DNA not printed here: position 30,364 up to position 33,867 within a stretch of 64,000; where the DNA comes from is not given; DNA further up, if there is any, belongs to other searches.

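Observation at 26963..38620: Helicase-methylase-ATPase defence-type operon with two non-standard additions: an XRE-HTH fused to the SNF2/DUF3883 helicase and a fourth, Fic-domain gene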

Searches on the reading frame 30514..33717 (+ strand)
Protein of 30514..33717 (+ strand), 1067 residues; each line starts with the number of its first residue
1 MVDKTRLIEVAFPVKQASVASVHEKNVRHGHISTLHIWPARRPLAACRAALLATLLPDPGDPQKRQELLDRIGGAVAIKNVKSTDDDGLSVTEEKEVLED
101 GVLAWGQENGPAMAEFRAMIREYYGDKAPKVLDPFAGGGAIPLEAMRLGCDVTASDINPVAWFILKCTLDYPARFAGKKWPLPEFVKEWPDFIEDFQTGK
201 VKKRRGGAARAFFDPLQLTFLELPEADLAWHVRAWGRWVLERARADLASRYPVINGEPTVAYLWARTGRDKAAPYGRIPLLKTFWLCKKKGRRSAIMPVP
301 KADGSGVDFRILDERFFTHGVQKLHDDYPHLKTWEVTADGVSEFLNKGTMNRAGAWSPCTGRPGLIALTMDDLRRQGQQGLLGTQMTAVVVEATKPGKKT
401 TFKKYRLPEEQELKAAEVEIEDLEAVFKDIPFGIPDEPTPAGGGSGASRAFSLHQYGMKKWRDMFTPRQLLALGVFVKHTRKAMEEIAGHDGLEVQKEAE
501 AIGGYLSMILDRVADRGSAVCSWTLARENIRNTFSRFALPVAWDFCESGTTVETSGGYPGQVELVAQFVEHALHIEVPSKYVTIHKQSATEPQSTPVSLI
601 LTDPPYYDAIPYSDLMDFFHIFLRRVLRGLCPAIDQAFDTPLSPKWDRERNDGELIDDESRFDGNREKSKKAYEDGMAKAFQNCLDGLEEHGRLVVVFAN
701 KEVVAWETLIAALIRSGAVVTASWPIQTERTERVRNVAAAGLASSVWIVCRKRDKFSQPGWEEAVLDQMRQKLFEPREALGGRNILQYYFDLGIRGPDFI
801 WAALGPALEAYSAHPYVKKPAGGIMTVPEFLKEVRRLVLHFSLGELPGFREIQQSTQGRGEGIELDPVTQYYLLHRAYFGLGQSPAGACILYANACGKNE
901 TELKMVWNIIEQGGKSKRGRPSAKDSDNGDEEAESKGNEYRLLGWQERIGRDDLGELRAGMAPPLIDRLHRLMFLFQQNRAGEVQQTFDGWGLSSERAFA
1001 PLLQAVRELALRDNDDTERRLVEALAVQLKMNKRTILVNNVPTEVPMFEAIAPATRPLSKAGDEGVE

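Call 3: search_protein_families(library=pfam, proteins=[window:30514-33717:+], max_evalue=0.01)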
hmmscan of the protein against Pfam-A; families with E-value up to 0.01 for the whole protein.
window:30514-33717:+ (1067 aa): 3 families
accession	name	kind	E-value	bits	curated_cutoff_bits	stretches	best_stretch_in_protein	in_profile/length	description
PF06634.17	DUF1156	-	7.1e-19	68.2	24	1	11-61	1-52/73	Protein of unknown function (DUF1156)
PF02086.21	MethyltransfD12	-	0.0042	17.3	22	1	127-167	20-60/253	D12 class N6 adenine-specific DNA methyltransferase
PF01170.24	UPF0020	-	0.0077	16.4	22.3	0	130-156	31-57/197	RMKL-like, methyltransferase domain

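Call 4: search_protein_families(library=padloc, proteins=[window:30514-33717:+], max_evalue=0.01)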
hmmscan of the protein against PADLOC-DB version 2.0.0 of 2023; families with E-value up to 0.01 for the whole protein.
window:30514-33717:+ (1067 aa): 17 families
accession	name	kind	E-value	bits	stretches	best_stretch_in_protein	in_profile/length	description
PDLC00661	HmaB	-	1.4e-107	358.8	1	6-839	9-806/973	DNA-adenine methylase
PDLC00660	HmaB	-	5.2e-99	330.4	2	368-838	349-805/967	DNA-adenine methylase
PDLC03233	MTase_II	-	1.7e-38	130.6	3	411-753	316-644/731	Type II methyltransferase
PDLC02189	DUF1156_MTase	-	2.2e-37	126.8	3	454-757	435-683/944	-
PDLC03352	MTase_II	-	7.5e-35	118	3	128-195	92-156/1023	Type II methyltransferase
PDLC03314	MTase_II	-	4.1e-22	76.1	3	124-164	161-200/944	Type II methyltransferase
PDLC03367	MTase_II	-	3.9e-08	30.1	1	130-172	44-86/633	Type II methyltransferase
PDLC04134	mad2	-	3.4e-07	27.5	1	117-161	280-325/492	mads_2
PDLC03319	MTase_II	-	1.6e-06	25.2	1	114-173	11-69/503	Type II methyltransferase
PDLC03224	MTase_II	-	3.2e-05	21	1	118-167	84-133/481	Type II methyltransferase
PDLC02541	PglX|PglXI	-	4.3e-05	19.8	0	662-721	532-591/919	PglXI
PDLC03322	MTase_II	-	4.9e-05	20.4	1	123-166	57-103/446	Type II methyltransferase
PDLC03351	MTase_II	-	0.0014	15.8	0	119-159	139-178/348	Type II methyltransferase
PDLC03353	MTase_II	-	0.0018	15.9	0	593-707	24-90/260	Type II methyltransferase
PDLC03360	MTase_II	-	0.0042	14.1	1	130-168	67-103/441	Type II methyltransferase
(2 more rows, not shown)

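Call 29: find_related_loci(query=window:30514-33717:+, collection=genome_contigs, flank=10000)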
Query window:30514-33717:+ (1067 aa) in genome_contigs; peptide patterns used: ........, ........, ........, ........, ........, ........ (x = any residue, [..] = any of these).
79 stretches matched a pattern; 34 encode a relative of the query (tblastn E <= 1e-3); 33 distinct loci.
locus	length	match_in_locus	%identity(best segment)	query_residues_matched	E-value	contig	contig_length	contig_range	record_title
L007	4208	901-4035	74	1-1044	0e+0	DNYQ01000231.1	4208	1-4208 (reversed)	MAG TPA_asm: Syntrophaceae bacterium isolate UBA8930 contig_26514, whole genome shotgun sequence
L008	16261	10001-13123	71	3-1048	0e+0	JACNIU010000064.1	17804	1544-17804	MAG: Desulfobacterales bacterium isolate NIOZ-UU19 NIOZ-UU_NODE_3894_length_17804_cov_17.9062, whole genome shotgun sequ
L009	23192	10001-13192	62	1-1056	0e+0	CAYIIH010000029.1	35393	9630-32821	MAG TPA_asm: uncultured Verrucomicrobiota bacterium isolate ERP119705_co20_532 genome assembly, contig: NODE_1000_length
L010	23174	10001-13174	65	3-1049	0e+0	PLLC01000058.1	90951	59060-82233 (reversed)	MAG: Syntrophaceae bacterium isolate fen_1170 73.20120800_E3X.7_contig_4044, whole genome shotgun sequence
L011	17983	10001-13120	71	3-1048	0e+0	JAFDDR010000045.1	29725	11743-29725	MAG: Deltaproteobacteria bacterium isolate Meg19_1012_Bin_18 Meg19_1012_Bin_18_scaffold_9039, whole genome shotgun seque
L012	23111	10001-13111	76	1-1037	0e+0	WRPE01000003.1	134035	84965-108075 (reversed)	MAG: Syntrophaceae bacterium isolate X3_MaxBin.011 scaffold_115, whole genome shotgun sequence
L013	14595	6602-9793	81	1-1064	0e+0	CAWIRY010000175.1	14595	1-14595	MAG: uncultured delta proteobacterium isolate MFD03323.bin.1.124 genome assembly, contig: contig_58023, whole genome sho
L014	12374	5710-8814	64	3-1041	0e+0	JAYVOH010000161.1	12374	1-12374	MAG: Verrucomicrobiota bacterium isolate GL68_DN_metabinner_6 GL68_DN_metabinner_6_160, whole genome shotgun sequence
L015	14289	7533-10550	48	3-1050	0e+0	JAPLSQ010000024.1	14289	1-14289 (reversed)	MAG: Candidatus Sumerlaeota bacterium isolate LacPavin_0419_WC70S_MAG_58_10 LacPavin_0419_WC70S_scaffold_1194238, whole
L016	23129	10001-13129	45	3-1029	0e+0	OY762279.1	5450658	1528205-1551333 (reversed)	MAG: Pseudomonadales bacterium isolate dffa4d29-6664-44c6-a6fb-b72d241ba3f8 genome assembly, chromosome: 1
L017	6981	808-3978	43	3-1038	0e+0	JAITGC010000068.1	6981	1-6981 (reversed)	MAG: Desulfovibrio sp. isolate Pc512_bin104 k119_672178, whole genome shotgun sequence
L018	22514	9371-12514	43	3-1029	0e+0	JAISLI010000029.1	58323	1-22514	MAG: Desulfovibrio sp. isolate Im510_bin1 k119_3468976, whole genome shotgun sequence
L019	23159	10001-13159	43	1-1029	0e+0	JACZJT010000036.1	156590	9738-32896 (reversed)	MAG: Burkholderiales bacterium isolate MAG26 betaproteobacteria_1_contig_689229, whole genome shotgun sequence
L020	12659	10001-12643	52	1-903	0e+0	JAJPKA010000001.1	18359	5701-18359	MAG: Proteobacteria bacterium isolate Centralia_MAG_59 k107_7311057, whole genome shotgun sequence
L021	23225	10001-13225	42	6-1057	0e+0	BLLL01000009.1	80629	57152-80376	MAG: Candidatus Desulfovibrio kirbyi ZnDsv-02 DNA, contig_9, whole genome shotgun sequence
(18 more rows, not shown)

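Call 74: search_protein_families(library=pfam, alignment_id=A4, max_evalue=0.0001)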
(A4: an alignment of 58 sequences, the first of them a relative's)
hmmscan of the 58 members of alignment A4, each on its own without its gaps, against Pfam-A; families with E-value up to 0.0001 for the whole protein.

A. member 1, L008:7957-9648:+ (563 aa): 2 families
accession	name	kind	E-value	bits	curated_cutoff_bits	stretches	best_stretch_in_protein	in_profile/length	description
PF04326.19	SLFN_AlbA_2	-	5.6e-15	56.3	25.3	1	19-140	1-116/118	Schlafen, AlbA_2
PF13749.12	HATPase_c_4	-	1.1e-07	32.2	26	1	316-399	5-87/89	Putative ATP-dependent DNA helicase recG C-terminal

B. families by the number of members that match (of 58 scanned): 54 families (the first 25 are shown)
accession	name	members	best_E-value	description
PF13304.12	AAA_21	4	1.4e-33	AAA domain, putative AbiEii toxin, Type IV TA system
PF13175.12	AAA_15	4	2.2e-21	AAA ATPase domain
PF02463.25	SMC_N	3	1.6e-14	RecF/RecN/SMC N terminal domain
PF06250.17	YhcG_C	2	9.7e-56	YhcG PDDEXK nuclease domain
PF00580.27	UvrD-helicase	2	6.8e-42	UvrD/REP helicase N-terminal domain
PF18144.7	SMODS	2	2.4e-40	Second Messenger Oligonucleotide or Dinucleotide Synthetase domain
PF17761.7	DUF1016_N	2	2.6e-38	DUF1016 N-terminal domain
PF18480.7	DUF5615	2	6.6e-26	Domain of unknown function (DUF5615)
PF13361.12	UvrD_C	2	9.6e-23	UvrD-like helicase C-terminal domain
PF13245.12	AAA_19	2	3.7e-21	AAA domain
PF05973.20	Gp49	2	8.3e-20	Phage derived protein Gp49-like (DUF891)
PF04326.19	SLFN_AlbA_2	2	5.6e-15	Schlafen, AlbA_2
PF14355.11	Abi_C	2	3.7e-14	Abortive infection C-terminus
PF13749.12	HATPase_c_4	2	1.2e-13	Putative ATP-dependent DNA helicase recG C-terminal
PF01381.28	HTH_3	2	6.4e-13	Helix-turn-helix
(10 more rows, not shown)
